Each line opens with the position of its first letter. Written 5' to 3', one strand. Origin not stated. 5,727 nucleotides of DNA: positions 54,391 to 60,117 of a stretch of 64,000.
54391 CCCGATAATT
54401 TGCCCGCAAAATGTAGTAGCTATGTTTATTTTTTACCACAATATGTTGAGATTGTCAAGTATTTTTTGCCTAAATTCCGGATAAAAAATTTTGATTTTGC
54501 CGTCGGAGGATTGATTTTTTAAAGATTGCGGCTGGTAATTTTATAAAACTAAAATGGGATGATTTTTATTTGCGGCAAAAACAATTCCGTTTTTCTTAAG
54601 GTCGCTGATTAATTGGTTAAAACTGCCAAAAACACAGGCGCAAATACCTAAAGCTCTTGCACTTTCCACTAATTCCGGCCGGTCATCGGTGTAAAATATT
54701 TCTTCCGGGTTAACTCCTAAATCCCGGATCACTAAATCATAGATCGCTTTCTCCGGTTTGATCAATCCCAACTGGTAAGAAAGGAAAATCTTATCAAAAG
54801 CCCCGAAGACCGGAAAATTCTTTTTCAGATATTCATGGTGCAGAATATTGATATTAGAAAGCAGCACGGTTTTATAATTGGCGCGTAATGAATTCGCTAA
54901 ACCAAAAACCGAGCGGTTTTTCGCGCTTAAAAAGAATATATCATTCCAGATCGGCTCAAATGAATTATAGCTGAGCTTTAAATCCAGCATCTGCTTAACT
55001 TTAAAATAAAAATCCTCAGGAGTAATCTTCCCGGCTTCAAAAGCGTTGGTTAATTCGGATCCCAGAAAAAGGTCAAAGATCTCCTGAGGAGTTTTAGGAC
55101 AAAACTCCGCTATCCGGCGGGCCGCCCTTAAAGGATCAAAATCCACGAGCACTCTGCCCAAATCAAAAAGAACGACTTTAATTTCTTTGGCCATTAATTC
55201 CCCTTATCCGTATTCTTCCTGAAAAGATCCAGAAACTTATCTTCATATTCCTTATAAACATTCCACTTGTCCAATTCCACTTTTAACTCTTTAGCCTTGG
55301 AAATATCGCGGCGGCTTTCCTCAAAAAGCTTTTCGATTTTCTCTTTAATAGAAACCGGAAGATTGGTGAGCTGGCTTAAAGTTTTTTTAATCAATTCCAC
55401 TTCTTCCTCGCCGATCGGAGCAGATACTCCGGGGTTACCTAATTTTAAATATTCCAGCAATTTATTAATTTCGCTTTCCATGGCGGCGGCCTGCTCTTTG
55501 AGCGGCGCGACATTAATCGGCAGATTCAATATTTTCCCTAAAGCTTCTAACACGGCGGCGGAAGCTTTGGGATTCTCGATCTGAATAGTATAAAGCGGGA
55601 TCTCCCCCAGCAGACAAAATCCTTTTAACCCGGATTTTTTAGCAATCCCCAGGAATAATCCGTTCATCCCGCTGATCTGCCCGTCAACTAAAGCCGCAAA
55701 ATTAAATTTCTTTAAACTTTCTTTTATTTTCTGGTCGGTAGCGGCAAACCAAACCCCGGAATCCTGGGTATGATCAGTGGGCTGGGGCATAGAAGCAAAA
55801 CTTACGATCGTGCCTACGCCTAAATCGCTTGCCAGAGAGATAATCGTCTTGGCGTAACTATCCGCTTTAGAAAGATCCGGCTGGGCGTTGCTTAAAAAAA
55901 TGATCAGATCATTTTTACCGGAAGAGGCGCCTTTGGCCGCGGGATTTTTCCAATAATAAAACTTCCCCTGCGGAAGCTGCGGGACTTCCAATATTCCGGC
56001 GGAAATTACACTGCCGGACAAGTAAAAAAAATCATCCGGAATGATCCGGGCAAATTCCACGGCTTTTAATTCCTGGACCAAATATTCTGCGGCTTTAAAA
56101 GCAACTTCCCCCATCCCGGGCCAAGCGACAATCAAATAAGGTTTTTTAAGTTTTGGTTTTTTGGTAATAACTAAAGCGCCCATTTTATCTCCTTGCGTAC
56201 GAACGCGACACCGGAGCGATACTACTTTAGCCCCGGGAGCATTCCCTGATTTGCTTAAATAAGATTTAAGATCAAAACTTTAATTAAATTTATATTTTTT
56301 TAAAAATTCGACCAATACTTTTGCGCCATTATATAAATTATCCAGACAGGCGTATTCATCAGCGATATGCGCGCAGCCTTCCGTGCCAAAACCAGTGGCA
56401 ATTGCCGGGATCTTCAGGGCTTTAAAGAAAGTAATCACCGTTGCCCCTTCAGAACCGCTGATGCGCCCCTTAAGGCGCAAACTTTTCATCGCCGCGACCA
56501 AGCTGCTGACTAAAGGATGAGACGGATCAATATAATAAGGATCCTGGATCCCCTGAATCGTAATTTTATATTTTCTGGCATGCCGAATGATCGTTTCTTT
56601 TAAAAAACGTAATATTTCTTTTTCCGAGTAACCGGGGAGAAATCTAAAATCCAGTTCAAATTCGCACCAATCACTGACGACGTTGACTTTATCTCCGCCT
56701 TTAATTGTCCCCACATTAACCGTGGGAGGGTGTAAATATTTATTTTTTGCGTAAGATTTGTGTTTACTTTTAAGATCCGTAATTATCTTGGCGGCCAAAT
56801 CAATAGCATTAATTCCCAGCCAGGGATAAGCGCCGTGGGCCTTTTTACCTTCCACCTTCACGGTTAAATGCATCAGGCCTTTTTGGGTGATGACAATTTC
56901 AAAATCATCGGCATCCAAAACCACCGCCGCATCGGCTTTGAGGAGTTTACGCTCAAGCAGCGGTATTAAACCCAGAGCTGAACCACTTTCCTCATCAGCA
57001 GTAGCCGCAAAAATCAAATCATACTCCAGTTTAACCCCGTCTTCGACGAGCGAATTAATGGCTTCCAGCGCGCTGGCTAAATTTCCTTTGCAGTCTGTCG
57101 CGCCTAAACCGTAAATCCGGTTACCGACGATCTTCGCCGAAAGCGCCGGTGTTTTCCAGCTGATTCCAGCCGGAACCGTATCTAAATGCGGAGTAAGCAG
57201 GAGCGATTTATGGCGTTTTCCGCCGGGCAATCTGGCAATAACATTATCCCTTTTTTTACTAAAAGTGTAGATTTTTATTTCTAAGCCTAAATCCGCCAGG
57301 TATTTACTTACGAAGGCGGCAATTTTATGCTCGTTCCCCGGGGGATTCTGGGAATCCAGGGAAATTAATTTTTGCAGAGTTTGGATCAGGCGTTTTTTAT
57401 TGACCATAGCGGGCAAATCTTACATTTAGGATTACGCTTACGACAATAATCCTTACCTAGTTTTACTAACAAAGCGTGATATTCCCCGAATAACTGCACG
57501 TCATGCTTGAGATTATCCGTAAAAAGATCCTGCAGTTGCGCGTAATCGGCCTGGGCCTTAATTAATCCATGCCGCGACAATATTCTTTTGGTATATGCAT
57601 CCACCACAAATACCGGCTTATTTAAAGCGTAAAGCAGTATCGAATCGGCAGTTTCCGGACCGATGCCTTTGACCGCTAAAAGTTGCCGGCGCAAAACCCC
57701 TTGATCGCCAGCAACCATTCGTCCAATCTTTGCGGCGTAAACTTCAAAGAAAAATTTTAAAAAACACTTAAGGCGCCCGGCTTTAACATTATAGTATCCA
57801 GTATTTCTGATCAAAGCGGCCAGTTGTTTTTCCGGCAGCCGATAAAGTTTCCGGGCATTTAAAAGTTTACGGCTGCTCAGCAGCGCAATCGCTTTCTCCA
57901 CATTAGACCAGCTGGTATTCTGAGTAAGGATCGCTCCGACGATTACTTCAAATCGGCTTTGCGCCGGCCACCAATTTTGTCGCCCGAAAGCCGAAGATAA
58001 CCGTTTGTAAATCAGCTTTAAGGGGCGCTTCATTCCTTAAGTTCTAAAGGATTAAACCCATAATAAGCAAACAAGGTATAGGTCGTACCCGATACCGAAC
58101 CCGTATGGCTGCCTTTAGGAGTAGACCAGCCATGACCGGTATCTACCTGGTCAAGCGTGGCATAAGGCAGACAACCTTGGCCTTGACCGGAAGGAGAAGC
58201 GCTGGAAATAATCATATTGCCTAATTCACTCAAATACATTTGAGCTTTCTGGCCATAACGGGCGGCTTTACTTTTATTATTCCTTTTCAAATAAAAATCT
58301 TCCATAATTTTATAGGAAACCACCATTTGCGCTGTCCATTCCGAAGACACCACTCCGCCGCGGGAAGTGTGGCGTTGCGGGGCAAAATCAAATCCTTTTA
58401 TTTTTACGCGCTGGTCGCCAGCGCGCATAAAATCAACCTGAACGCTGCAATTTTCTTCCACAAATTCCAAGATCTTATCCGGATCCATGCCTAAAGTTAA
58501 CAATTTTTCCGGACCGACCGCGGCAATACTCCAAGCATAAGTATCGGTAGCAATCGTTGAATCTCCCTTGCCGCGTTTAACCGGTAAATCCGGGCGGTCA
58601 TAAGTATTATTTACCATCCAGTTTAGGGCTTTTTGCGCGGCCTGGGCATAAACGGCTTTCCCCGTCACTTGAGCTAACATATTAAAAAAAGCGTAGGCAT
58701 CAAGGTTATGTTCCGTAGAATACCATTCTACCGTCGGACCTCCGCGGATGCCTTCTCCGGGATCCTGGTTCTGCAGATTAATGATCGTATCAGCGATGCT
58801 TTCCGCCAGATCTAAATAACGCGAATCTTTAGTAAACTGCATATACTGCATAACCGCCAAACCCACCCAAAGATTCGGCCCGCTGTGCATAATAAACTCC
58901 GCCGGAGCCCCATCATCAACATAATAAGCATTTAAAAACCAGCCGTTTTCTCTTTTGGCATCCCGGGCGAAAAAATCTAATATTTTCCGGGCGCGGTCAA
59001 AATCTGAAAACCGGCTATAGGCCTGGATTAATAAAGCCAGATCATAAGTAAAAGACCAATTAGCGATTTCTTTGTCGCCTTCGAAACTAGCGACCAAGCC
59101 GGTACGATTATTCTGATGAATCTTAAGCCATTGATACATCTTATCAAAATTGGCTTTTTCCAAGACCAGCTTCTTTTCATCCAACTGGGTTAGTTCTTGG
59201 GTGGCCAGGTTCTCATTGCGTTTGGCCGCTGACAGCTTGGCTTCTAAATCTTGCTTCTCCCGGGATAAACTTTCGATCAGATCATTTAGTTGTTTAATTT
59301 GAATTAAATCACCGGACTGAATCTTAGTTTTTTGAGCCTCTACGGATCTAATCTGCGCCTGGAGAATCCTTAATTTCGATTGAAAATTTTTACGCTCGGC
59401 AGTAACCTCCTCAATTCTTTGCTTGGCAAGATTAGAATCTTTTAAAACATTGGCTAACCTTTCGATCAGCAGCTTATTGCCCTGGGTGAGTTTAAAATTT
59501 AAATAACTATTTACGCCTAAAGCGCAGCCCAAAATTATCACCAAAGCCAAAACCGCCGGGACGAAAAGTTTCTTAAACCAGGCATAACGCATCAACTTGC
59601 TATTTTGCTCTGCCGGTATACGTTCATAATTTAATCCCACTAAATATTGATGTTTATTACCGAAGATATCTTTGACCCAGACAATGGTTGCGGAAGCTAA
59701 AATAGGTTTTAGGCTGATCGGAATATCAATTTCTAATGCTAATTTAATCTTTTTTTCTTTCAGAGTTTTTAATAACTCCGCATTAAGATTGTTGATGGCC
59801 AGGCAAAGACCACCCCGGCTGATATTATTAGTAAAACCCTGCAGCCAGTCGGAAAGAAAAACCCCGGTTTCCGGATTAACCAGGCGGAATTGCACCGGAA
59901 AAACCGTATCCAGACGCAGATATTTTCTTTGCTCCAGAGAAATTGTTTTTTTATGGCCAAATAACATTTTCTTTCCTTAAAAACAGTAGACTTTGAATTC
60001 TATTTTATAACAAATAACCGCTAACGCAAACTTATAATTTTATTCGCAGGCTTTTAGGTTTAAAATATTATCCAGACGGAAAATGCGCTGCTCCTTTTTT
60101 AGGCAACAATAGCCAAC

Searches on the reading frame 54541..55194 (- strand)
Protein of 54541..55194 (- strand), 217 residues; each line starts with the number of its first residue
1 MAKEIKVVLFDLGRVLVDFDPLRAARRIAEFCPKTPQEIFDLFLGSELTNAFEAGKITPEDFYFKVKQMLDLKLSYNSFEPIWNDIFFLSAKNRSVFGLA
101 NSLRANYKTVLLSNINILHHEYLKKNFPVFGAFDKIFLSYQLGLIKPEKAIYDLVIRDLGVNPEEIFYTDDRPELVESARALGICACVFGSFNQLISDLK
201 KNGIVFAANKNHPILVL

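Call 96: search_protein_families(library=pfam, proteins=[window:54541-55194:-], max_evalue=0.00001)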
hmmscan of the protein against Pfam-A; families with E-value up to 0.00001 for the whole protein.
window:54541-55194:- (217 aa): 2 families
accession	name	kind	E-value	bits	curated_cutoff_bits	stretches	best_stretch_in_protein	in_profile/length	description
PF00702.32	Hydrolase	-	8.1e-10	39.8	26.4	1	98-183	105-191/191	haloacid dehalogenase-like hydrolase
PF13419.12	HAD_2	-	2.4e-06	28.2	23.8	1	105-186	94-175/178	Haloacid dehalogenase-like hydrolase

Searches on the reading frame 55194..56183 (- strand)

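Call 97: search_protein_families(library=pfam, proteins=[window:55194-56183:-], max_evalue=0.00001)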
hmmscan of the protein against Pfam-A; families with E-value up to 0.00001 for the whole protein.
window:55194-56183:- (329 aa): 1 family
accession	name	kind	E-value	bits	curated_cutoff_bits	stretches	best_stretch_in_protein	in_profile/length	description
PF09754.15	PAC2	-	9.5e-39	133.9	25.8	1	17-242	1-214/215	PAC2 family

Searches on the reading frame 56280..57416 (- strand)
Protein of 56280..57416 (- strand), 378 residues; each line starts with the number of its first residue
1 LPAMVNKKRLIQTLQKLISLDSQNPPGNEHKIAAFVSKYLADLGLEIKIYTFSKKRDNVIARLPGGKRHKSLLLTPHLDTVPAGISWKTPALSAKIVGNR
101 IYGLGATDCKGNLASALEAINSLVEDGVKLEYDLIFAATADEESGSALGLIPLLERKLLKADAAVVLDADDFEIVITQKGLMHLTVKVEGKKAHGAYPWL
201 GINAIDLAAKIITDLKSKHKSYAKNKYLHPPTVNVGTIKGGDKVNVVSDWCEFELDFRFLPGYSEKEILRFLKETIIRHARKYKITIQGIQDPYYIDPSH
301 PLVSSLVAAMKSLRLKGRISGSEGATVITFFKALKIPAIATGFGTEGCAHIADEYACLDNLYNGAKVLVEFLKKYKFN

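Call 97: search_protein_families(library=pfam, proteins=[window:56280-57416:-], max_evalue=0.00001)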
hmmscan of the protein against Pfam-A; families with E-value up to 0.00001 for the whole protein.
window:56280-57416:- (378 aa): 3 families
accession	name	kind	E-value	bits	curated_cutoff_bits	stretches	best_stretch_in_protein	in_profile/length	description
PF01546.33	Peptidase_M20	-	2.6e-29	103.1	24.6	1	74-373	2-205/206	Peptidase family M20/M25/M40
PF07687.19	M20_dimer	-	7e-26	90.7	21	1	176-283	1-106/107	Peptidase dimerisation domain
PF04389.22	Peptidase_M28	-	6.1e-09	36.3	21.3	1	58-145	1-69/193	Peptidase family M28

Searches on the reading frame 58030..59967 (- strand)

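Call 97: search_protein_families(library=pfam, proteins=[window:58030-59967:-], max_evalue=0.00001)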
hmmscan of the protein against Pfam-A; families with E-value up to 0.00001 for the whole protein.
window:58030-59967:- (645 aa): 1 family
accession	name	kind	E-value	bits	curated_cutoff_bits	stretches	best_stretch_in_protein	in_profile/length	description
PF07238.19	PilZ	-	4.1e-06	27.5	22.5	1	12-128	1-99/102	PilZ domain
